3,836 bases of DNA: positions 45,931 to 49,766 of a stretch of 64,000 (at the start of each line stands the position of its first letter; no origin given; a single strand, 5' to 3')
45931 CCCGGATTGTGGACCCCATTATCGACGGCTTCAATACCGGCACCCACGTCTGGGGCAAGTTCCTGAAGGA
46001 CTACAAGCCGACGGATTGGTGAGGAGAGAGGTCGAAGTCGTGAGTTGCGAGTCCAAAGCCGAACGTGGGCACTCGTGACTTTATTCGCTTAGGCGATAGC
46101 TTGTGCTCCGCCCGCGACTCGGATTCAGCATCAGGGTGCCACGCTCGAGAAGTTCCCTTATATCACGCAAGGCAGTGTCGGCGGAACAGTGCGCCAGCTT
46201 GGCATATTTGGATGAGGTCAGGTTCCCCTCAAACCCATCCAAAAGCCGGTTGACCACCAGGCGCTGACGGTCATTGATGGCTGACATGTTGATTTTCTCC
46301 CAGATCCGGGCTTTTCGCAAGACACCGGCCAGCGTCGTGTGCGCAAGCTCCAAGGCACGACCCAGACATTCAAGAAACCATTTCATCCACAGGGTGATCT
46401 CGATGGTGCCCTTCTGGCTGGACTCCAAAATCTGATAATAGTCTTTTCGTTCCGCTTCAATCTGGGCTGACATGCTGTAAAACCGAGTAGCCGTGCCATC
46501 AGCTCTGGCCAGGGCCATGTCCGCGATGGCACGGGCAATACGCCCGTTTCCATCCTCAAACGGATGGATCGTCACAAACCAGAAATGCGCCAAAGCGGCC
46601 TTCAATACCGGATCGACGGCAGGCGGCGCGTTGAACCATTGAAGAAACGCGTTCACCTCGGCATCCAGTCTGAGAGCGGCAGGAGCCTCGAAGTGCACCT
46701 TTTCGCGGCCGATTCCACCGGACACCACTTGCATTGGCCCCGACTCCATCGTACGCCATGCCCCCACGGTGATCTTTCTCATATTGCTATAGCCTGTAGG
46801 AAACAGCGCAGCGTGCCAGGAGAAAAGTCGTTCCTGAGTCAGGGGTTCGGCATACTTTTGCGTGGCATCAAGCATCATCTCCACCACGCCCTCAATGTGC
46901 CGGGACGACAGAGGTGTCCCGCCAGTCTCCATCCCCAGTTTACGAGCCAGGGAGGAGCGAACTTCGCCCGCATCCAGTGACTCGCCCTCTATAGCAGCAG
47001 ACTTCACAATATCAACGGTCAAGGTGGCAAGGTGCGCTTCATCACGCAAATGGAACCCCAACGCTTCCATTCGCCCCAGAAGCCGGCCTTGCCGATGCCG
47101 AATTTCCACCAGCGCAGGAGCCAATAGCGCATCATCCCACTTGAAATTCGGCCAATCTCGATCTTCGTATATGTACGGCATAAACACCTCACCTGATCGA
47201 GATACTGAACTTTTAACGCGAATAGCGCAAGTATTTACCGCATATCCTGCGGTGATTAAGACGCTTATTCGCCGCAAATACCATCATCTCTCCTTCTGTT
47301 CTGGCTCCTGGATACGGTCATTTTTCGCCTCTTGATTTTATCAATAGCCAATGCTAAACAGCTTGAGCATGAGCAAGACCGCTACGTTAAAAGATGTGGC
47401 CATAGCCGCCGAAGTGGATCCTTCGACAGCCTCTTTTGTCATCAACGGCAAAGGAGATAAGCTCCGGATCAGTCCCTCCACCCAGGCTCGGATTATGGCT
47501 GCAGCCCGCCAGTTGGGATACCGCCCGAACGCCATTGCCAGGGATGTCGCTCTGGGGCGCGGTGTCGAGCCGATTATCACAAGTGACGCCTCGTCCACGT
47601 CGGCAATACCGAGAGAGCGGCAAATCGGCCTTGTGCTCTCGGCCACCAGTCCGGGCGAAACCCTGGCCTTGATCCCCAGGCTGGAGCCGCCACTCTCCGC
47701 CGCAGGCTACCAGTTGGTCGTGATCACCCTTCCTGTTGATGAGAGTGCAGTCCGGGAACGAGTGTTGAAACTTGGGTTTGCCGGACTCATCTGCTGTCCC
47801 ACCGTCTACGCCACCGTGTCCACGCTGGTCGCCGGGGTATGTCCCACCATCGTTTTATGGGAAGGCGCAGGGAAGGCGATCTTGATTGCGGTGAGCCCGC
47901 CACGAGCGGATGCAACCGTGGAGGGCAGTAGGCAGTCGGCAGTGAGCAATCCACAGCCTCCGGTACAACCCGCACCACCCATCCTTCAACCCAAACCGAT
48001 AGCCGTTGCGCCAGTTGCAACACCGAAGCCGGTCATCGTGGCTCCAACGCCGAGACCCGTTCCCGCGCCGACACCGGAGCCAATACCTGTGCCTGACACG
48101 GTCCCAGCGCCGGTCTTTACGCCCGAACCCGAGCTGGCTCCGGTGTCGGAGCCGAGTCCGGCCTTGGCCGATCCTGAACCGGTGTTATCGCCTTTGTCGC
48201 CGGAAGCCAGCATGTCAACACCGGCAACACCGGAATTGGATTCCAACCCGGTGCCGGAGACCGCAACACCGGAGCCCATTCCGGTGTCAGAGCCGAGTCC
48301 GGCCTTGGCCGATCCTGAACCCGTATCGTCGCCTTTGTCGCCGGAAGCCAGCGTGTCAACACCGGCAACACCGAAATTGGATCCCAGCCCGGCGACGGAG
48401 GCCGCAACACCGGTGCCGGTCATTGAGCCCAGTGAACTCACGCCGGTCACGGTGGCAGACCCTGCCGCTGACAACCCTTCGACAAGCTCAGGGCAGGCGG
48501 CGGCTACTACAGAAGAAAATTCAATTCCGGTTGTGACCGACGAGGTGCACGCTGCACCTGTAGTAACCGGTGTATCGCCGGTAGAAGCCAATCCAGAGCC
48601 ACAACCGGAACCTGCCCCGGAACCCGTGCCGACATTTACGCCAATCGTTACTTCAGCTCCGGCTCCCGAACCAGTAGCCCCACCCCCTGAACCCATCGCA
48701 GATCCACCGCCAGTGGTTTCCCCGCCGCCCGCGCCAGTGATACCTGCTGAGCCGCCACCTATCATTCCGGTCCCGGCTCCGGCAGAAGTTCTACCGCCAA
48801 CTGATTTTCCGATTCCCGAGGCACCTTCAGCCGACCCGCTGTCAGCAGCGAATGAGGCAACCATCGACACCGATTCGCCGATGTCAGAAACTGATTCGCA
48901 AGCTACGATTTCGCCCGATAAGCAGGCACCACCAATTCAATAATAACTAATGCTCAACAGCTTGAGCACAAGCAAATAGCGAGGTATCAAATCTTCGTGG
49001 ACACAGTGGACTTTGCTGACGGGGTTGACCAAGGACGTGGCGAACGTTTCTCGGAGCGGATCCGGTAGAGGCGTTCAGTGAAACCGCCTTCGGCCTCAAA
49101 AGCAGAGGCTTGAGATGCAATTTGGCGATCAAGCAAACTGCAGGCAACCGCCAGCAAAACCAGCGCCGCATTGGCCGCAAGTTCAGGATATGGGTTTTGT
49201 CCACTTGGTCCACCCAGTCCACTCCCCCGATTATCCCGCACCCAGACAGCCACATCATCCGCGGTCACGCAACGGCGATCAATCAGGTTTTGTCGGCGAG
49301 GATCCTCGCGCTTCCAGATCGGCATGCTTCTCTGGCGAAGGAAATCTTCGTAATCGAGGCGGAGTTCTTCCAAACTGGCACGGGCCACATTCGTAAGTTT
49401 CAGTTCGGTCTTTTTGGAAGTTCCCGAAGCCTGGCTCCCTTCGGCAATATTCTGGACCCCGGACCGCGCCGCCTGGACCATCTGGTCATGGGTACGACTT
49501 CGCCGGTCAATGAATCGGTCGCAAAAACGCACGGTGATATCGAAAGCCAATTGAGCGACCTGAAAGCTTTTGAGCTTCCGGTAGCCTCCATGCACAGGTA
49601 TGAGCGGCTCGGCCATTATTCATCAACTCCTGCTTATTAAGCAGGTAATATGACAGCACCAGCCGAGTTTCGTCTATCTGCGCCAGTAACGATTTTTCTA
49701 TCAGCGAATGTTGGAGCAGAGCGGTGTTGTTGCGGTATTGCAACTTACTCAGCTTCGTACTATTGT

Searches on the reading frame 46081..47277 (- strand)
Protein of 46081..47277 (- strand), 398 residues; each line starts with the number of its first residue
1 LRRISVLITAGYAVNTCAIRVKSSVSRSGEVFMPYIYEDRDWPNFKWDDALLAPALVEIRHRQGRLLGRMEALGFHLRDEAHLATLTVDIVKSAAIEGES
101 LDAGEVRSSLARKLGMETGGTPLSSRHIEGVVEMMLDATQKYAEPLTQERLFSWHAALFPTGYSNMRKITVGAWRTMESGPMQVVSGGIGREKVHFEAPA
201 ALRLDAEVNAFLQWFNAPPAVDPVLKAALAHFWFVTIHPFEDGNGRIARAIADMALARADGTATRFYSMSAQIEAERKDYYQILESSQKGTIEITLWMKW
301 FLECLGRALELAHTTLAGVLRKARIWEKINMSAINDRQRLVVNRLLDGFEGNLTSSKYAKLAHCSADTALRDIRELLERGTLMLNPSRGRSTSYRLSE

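Call 60: search_protein_families(library=pfam, proteins=[window:46081-47277:-], max_evalue=0.001)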
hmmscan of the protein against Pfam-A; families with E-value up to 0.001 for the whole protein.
window:46081-47277:- (398 aa): 2 families
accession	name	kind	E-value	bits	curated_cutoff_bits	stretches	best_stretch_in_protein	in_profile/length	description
PF13776.11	DUF4172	-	6.1e-31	107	25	1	35-116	1-82/82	Domain of unknown function (DUF4172)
PF02661.23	Fic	-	1.8e-16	61.2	24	1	145-256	1-93/93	Fic/DOC family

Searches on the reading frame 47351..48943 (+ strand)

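Call 60: search_protein_families(library=pfam, proteins=[window:47351-48943:+], max_evalue=0.001)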
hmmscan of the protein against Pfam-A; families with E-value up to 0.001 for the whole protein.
window:47351-48943:+ (530 aa): 1 family
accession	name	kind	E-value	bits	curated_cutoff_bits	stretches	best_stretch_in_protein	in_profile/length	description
PF00356.27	LacI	-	2.6e-12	46.8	27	1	12-60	1-46/46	Bacterial regulatory proteins, lacI family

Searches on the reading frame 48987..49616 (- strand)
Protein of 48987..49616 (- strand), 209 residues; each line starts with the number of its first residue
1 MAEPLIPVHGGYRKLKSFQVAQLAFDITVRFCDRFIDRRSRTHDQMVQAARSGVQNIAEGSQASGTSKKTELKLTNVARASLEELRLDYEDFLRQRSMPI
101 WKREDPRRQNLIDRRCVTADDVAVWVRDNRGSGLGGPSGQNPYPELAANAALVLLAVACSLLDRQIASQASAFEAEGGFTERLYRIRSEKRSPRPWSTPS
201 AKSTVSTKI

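Call 41: search_protein_families(library=padloc, proteins=[window:48987-49616:-], max_evalue=0.01)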
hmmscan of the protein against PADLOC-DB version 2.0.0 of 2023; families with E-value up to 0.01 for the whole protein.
window:48987-49616:- (209 aa): 0 families

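Call 60: search_protein_families(library=pfam, proteins=[window:48987-49616:-], max_evalue=0.001)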
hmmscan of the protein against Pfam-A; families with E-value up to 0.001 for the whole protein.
window:48987-49616:- (209 aa): 1 family
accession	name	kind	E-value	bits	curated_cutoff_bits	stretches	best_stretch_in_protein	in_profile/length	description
PF05635.17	23S_rRNA_IVP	-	1.1e-06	29.3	33.8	1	19-86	4-73/106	23S rRNA-intervening sequence protein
